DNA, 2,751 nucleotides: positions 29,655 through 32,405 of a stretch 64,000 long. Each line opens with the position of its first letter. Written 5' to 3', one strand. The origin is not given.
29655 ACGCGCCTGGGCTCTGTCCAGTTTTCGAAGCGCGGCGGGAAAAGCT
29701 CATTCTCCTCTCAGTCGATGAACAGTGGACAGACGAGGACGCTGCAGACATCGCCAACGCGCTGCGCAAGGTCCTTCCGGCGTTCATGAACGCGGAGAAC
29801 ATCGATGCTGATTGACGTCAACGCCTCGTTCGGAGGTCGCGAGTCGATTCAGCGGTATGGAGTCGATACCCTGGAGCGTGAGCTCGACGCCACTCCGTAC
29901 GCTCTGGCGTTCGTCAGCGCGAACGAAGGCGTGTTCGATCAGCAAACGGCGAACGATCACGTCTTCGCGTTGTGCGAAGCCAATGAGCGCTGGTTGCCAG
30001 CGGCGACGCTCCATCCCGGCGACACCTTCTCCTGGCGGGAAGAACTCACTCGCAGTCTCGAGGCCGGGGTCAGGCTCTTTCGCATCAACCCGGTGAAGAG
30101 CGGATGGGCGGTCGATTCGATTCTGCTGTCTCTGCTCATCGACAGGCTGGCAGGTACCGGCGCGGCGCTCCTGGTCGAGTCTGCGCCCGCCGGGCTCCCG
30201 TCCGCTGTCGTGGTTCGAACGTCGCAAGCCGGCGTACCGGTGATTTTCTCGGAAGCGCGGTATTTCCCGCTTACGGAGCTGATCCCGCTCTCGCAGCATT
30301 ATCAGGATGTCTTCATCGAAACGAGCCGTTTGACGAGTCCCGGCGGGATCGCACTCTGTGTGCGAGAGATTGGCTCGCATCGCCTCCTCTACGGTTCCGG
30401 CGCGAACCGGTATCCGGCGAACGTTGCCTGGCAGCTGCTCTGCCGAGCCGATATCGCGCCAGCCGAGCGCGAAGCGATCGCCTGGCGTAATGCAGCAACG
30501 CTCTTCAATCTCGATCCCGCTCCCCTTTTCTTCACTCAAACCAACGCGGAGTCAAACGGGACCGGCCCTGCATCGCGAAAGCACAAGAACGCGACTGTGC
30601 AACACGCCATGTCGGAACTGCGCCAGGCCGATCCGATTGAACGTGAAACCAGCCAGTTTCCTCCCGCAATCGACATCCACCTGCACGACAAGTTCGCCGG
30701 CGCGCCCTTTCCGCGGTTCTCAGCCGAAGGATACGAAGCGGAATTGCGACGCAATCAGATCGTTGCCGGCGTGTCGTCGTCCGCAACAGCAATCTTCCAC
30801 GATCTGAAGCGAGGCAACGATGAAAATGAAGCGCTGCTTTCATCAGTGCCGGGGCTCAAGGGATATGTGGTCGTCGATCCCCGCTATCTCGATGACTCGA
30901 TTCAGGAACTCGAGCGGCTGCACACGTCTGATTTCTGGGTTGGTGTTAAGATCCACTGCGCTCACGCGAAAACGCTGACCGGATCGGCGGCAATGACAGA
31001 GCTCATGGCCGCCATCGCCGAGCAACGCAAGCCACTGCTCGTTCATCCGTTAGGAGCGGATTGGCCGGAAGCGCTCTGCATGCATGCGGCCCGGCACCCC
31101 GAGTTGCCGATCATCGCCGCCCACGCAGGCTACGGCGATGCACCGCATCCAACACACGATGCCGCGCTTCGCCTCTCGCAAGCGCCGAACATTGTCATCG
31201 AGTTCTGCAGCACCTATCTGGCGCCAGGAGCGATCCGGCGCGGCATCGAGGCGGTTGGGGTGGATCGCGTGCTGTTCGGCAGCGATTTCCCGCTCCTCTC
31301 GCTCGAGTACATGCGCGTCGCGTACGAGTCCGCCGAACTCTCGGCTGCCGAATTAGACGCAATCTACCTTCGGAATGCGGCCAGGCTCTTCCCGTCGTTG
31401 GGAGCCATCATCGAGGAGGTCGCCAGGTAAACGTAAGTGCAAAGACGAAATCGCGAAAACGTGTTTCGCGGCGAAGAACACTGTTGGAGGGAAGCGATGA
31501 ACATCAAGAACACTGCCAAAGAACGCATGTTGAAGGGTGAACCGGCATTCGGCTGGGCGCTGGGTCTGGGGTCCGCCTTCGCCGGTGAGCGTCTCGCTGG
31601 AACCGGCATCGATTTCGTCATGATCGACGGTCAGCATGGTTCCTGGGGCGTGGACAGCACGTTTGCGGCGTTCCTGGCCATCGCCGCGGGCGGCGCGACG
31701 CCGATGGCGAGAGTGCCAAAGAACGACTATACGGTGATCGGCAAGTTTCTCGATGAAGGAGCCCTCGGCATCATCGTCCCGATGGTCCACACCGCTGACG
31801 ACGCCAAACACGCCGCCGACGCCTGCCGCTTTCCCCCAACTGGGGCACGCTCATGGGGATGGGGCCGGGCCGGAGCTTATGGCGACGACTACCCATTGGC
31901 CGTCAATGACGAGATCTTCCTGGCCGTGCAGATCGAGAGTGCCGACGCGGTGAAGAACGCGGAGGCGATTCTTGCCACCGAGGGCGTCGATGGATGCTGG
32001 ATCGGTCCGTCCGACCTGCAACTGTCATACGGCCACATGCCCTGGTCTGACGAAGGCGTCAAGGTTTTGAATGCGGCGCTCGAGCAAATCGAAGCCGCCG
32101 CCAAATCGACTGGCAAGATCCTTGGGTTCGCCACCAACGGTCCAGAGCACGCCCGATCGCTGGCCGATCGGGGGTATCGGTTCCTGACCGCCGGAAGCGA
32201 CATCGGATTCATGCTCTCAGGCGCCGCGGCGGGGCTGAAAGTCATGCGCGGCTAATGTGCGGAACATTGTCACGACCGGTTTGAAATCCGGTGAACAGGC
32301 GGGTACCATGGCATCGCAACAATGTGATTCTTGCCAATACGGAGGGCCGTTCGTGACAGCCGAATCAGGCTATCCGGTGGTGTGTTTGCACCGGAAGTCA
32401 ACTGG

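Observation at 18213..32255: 12-gene operon encoding an uncharacterised catabolic route for an N-acylated amino sugar, sugar acid or aminocyclitol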

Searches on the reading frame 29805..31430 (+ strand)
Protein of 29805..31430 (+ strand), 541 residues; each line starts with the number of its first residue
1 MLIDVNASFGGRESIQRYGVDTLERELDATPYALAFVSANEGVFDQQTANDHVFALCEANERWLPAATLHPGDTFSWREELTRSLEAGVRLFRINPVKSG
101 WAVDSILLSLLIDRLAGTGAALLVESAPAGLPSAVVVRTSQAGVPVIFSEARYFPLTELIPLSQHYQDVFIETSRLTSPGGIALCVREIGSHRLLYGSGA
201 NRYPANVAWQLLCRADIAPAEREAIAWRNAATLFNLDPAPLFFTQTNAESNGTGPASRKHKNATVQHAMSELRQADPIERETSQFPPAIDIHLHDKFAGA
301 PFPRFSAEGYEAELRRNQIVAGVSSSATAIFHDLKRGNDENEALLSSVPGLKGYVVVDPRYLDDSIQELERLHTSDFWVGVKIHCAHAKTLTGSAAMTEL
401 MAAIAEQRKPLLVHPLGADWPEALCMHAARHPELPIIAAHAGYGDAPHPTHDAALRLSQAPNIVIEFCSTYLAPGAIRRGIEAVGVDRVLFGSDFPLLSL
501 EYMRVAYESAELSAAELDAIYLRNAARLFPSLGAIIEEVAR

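Call 5: search_protein_families(library=pfam, proteins=[window:29805-31430:+], max_evalue=0.01)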
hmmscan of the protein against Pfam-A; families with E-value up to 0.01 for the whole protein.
window:29805-31430:+ (541 aa): 1 family
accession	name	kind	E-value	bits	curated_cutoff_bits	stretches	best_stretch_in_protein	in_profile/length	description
PF04909.20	Amidohydro_2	-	2.2e-35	123.2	26.4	2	322-530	51-288/289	Amidohydrolase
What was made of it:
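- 29805..31430 (+): Tandem double amidohydrolase-2; N-terminal half degenerate, C-terminal half catalytic. Pfam reports two stretches (call 5).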

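Call 8: search_protein_families(library=ncbifam, proteins=[window:29805-31430:+], max_evalue=0.001)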
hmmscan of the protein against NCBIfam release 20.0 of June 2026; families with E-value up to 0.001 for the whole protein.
window:29805-31430:+ (541 aa): 0 families

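Call 14: search_solved_structures(query=window:29805-31430:+, max_evalue=0.001)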
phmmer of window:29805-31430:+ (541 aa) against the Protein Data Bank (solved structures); distinct sequences matched with E-value up to 0.001: 0.

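Call 73: find_homologous_proteins(query=window:29805-31430:+, max_evalue=0.00001)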
Query window:29805-31430:+ (541 aa): 40 proteins with E <= 0.00001 among 8000 candidates.
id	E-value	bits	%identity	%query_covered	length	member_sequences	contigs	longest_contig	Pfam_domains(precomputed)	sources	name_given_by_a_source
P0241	0.0e+0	1218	100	100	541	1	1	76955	PF04909.21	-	-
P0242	1.0e-218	746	64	98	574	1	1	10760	PF04909.21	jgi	jgi:predicted TIM-barrel fold metal-dependent hydrolase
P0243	1.7e-217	742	60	99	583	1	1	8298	PF04909.21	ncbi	-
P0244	7.3e-215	733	64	99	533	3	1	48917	PF04909.21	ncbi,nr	ncbi:MAG: amidohydrolase family protein [Thermomicrobiales bacterium]|nr:amidohydrolase family prote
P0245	6.4e-206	703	61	99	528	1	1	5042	PF04909.21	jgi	jgi:predicted TIM-barrel fold metal-dependent hydrolase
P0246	1.7e-203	695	61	98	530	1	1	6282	PF04909.21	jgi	jgi:predicted TIM-barrel fold metal-dependent hydrolase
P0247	3.5e-197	675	60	100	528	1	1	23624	PF04909.21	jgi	jgi:predicted TIM-barrel fold metal-dependent hydrolase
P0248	2.2e-194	665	58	98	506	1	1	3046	PF04909.21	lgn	-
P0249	6.1e-194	664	58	98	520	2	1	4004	PF04909.21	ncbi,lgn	ncbi:hypothetical protein BH23CHL4_BH23CHL4_26510 [soil metagenome]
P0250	2.3e-192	659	55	99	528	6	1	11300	PF04909.21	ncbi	-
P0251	3.5e-192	658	57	98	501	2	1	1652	PF04909.21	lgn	-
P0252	2.6e-189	649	57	99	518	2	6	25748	PF04909.21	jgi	jgi:uncharacterized protein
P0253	2.5e-182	626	57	98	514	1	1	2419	PF04909.21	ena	-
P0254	7.1e-182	624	55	98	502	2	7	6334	PF04909.21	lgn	-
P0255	2.0e-179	616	54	98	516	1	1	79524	PF04909.21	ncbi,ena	-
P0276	2.2e-163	563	51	98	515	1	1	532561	PF04909.21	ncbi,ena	-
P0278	7.1e-144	499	47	98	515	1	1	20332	PF04909.21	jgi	-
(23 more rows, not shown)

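Call 76: find_encoding_contigs(protein=P0276, flank=10000, max_places=1)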
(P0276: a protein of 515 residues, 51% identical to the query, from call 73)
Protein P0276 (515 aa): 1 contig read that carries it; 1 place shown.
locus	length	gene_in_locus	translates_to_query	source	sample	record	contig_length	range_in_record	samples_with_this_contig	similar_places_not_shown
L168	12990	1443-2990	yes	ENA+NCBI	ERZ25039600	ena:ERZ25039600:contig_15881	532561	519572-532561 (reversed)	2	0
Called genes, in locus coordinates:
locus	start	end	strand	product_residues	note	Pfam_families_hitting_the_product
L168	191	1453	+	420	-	PF01041:DegT_DnrJ_EryC1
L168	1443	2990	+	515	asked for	PF04909:Amidohydro_2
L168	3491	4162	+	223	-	PF01569:PAP2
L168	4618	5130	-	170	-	PF11290:DUF3090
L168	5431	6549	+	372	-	PF01098:FTSW_RODA_SPOVE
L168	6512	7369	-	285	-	PF00590:TP_methylase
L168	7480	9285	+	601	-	PF13177:DNA_pol3_delta2, PF00004:AAA, PF13401:AAA_22 (weak), PF22608:DNAX_ATPase_lid, PF12169:DNA_pol3_gamma3, PF20964:DnaX_C (faint)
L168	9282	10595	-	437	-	-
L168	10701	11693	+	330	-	PF13411:MerR_1, PF00376:MerR, PF02607:B12-binding_2, PF02310:B12-binding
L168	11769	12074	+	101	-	PF02686:GatC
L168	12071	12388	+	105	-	PF01425:Amidase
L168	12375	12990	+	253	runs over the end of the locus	PF01425:Amidase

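Call 77: find_encoding_contigs(protein=P0255, flank=10000, max_places=1)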
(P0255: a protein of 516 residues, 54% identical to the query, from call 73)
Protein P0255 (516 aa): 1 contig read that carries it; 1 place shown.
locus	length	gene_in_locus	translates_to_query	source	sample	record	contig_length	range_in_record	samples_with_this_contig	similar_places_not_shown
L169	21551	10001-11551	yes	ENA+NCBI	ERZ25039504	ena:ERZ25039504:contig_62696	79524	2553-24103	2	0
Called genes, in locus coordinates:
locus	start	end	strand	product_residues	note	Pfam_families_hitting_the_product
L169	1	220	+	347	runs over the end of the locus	PF01408:GFO_IDH_MocA, PF22725:GFO_IDH_MocA_C3 (faint)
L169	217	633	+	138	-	-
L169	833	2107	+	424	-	PF14534:DUF4440, PF00753:Lactamase_B (faint)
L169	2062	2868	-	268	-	PF13340:DUF4096, PF01609:DDE_Tnp_1, PF13612:DDE_Tnp_1_3 (faint), PF13586:DDE_Tnp_1_2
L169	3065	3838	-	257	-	PF00392:GntR, PF07729:FCD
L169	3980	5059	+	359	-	PF01321:Creatinase_N, PF00557:Peptidase_M24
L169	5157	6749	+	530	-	PF00496:SBP_bac_5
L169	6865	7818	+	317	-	PF19300:BPD_transp_1_N, PF00528:BPD_transp_1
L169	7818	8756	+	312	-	PF12911:OppC_N, PF00528:BPD_transp_1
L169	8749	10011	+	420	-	PF01041:DegT_DnrJ_EryC1, PF01212:Beta_elim_lyase (weak)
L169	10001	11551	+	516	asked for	PF04909:Amidohydro_2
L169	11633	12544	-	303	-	PF12911:OppC_N, PF00528:BPD_transp_1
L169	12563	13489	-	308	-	PF19300:BPD_transp_1_N, PF00528:BPD_transp_1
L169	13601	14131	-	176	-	PF00496:SBP_bac_5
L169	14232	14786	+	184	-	-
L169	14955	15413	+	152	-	-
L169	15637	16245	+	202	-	PF01177:Asp_Glu_race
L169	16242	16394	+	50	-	-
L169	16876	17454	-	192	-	-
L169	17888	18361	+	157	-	PF00528:BPD_transp_1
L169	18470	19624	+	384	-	-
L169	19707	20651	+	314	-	PF00005:ABC_tran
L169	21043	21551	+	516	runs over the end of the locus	PF01869:BcrAD_BadFG (weak), PF05378:Hydant_A_N, PF13941:MutL (faint), PF21523:ParM_N (faint), PF01968:Hydantoinase_A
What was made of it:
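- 29805..31430 (+): The 11-nt overlap with DegT is kept in L168 and L169 (calls 76, 77).
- An M24 peptidase accompanies the DegT/amidohydrolase-2 operon in L169 (call 77).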

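Call 78: find_encoding_contigs(protein=P0278, flank=10000, max_places=1)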
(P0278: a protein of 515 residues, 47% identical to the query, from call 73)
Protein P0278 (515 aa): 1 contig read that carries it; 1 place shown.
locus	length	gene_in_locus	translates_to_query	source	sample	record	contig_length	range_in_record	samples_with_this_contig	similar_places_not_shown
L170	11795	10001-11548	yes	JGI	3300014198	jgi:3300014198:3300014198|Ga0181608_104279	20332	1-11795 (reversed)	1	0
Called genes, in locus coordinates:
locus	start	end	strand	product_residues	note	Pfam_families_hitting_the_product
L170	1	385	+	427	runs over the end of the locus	PF04389:Peptidase_M28 (weak), PF01546:Peptidase_M20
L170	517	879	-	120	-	-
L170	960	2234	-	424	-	PF00202:Aminotran_3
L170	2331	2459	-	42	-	-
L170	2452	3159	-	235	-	PF00392:GntR, PF07729:FCD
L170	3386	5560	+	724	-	PF00496:SBP_bac_5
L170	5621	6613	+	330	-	PF19300:BPD_transp_1_N, PF00528:BPD_transp_1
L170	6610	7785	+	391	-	PF12911:OppC_N, PF00528:BPD_transp_1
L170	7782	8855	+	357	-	PF00005:ABC_tran, PF13304:AAA_21 (weak), PF08352:oligo_HPY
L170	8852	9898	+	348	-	PF00005:ABC_tran, PF08352:oligo_HPY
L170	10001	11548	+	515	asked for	PF04909:Amidohydro_2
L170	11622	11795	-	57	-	?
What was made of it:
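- The DegT/amidohydrolase-2 pair has separate transporters elsewhere (calls 76-78), so it may serve another substrate.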

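Call 81: predict_structure(alignment_id=A3)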
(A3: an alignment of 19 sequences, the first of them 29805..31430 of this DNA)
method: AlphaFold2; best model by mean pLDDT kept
length: 541 residues; sequences in the alignment: 19
mean_pLDDT: 86.5   pTM: 0.84
mean pLDDT of the five models: 86.5, 85.9, 84.9, 83.5, 80.2
residues with pLDDT >= 90: 343; 70-90: 133; 50-70: 24; < 50: 41
segments of 3 or more residues with pLDDT < 50: 243-282
pLDDT, mean of each block of 10 residues (from residue 1): 92 69 90 94 89 96 94 78 95 88 86 94 91 93 94 87 95 88 94 92 85 93 97 92 44 40 42 42 78 84 86 93 95 95 95 97 97 93 90 95 96 90 96 95 59 87 91 85 95 91 91 94 95 79 66
secondary structure, 60 per line:
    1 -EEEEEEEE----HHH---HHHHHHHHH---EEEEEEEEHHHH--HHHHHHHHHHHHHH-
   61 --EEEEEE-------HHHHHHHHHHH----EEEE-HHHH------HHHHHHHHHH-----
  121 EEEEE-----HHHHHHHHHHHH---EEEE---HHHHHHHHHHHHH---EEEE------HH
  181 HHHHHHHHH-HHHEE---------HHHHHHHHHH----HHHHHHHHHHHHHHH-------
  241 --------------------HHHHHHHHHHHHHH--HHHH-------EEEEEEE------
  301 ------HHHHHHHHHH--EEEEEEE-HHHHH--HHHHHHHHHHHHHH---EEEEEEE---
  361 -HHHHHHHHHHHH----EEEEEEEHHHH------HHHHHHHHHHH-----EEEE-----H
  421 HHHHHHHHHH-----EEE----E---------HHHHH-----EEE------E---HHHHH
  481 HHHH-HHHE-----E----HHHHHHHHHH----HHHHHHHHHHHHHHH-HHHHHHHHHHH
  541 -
elements in order: E2-9 H20-28 E32-39 H40-43 H46-59 E63-68 H76-86 E91-94 H96-99 H106-115 E121-125 H131-142 E146-149 H153-165 E169-172 H179-189 H205-214 H219-233 H261-274 H277-280 E288-294 H307-316 E319-325 H327-331 H334-347 E351-357 H362-373 E378-384 H385-388 H395-405 E411-414 H420-430 E436-438 H453-457 E463-465 H476-484 H500-509 H514-528 H530-540
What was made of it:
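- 29805..31430 (+): The AF2 model shows two barrels (call 81).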

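Call 83: fold_search(model_id=the predicted structure, library=pdb)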
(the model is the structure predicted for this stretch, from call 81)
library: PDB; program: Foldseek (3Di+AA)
matches with E <= 10: 1717; with E <= 0.001: 128
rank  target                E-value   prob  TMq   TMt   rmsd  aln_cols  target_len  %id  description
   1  2dvt_D                1.2e-10  1.00  0.36  0.57   6.8       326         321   16  Crystal Structure of 2,6-Dihydroxybenzoate Decarboxylase from Rhizobium (released 2006-09-19)
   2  2dvu_C                2.6e-10  1.00  0.36  0.57   7.1       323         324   16  Crystal Structure of 2,6-Dihydroxybenzoate Decarboxylase Complexed with 2,6-Dihydroxybenzoate (released 2006-09-19)
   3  3s4t_G                3.2e-10  1.00  0.36  0.57   6.6       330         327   16  Crystal structure of putative amidohydrolase-2 (EFI-target 500288)from Polaromonas sp. JS666 (released 2011-08-24)
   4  2dvt_C                3.6e-10  1.00  0.35  0.56   6.8       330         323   16  Crystal Structure of 2,6-Dihydroxybenzoate Decarboxylase from Rhizobium (released 2006-09-19)
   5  3s4t_A                4.0e-10  1.00  0.36  0.56   6.6       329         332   16  Crystal structure of putative amidohydrolase-2 (EFI-target 500288)from Polaromonas sp. JS666 (released 2011-08-24)
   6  2dvt_B                5.2e-10  1.00  0.35  0.56   6.9       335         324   16  Crystal Structure of 2,6-Dihydroxybenzoate Decarboxylase from Rhizobium (released 2006-09-19)
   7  4qro_E                7.2e-10  1.00  0.37  0.59   6.6       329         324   16  CRYSTAL STRUCTURE of DIHYDROXYBENZOIC ACID DECARBBOXYLASE BPRO_2061 (TARGET EFI-500288) FROM POLAROMONAS SP. JS666 WIT (released 2014-08-06)
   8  3s4t_E                7.6e-10  1.00  0.36  0.58   6.6       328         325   16  Crystal structure of putative amidohydrolase-2 (EFI-target 500288)from Polaromonas sp. JS666 (released 2011-08-24)
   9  3s4t_C                8.0e-10  1.00  0.36  0.58   6.5       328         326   16  Crystal structure of putative amidohydrolase-2 (EFI-target 500288)from Polaromonas sp. JS666 (released 2011-08-24)
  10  2dvt_A                9.9e-10  1.00  0.35  0.56   6.9       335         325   16  Crystal Structure of 2,6-Dihydroxybenzoate Decarboxylase from Rhizobium (released 2006-09-19)
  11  3nur                  1.0e-09  1.00  0.33  0.56   7.8       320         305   15  Crystal structure of a putative amidohydrolase from Staphylococcus aureus (released 2011-07-13)
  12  3s4t_B                1.2e-09  1.00  0.36  0.57   6.7       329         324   16  Crystal structure of putative amidohydrolase-2 (EFI-target 500288)from Polaromonas sp. JS666 (released 2011-08-24)
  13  4qro_G                1.2e-09  1.00  0.36  0.57   6.6       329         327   16  CRYSTAL STRUCTURE of DIHYDROXYBENZOIC ACID DECARBBOXYLASE BPRO_2061 (TARGET EFI-500288) FROM POLAROMONAS SP. JS666 WIT (released 2014-08-06)
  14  2f6k_A                1.2e-09  1.00  0.36  0.60   5.5       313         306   17  Crystal Structure of Amidohydrorolase II; Northeast Structural Genomics Target LpR24 (released 2006-01-10)
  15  4qro_D                1.4e-09  1.00  0.36  0.58   6.6       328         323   16  CRYSTAL STRUCTURE of DIHYDROXYBENZOIC ACID DECARBBOXYLASE BPRO_2061 (TARGET EFI-500288) FROM POLAROMONAS SP. JS666 WIT (released 2014-08-06)
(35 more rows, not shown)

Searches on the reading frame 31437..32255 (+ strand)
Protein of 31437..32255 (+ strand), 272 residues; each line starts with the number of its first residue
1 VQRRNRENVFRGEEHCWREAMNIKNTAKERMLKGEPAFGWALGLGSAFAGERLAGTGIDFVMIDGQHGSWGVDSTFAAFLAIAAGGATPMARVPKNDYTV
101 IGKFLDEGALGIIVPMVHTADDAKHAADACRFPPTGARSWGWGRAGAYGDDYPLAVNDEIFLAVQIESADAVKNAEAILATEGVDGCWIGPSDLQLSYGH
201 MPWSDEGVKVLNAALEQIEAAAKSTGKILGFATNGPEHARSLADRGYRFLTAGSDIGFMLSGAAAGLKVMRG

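Call 5: search_protein_families(library=pfam, proteins=[window:31437-32255:+], max_evalue=0.01)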
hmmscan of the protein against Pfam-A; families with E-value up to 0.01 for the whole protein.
window:31437-32255:+ (272 aa): 1 family
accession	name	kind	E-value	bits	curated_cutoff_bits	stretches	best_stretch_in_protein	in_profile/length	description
PF03328.21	HpcH_HpaI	-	5.3e-34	117.9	25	1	51-257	15-216/221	HpcH/HpaI aldolase/citrate lyase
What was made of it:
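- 31437..32255 (+): HpcH/HpaI class-II 2-keto-3-deoxy-acid aldolase (probable start at 31497). Pfam 5.3e-34 (call 5).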

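Call 8: search_protein_families(library=ncbifam, proteins=[window:31437-32255:+], max_evalue=0.001)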
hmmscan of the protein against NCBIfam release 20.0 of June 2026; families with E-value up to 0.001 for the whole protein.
window:31437-32255:+ (272 aa): 4 families
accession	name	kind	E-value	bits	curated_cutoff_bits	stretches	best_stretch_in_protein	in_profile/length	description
TIGR02311.1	HpaI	equivalog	1.4e-44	152.4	368.8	1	25-264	1-242/249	4-hydroxy-2-oxoheptanedioate aldolase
NF007849.0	PRK10558.1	equivalog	2.9e-40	138.3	393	1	23-262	6-246/256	2-dehydro-3-deoxyglucarate aldolase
TIGR03239.1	GarL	equivalog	2.2e-39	135.5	406.75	1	26-263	2-240/249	2-dehydro-3-deoxyglucarate aldolase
NF007521.0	PRK10128.1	equivalog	1.3e-36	126.5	441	1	23-256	5-240/267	2-keto-3-deoxy-L-rhamnonate aldolase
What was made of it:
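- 31437..32255 (+): NCBIfam HpaI, GarL and RhmA models score 126-152 bits, below their cut-offs (call 8).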
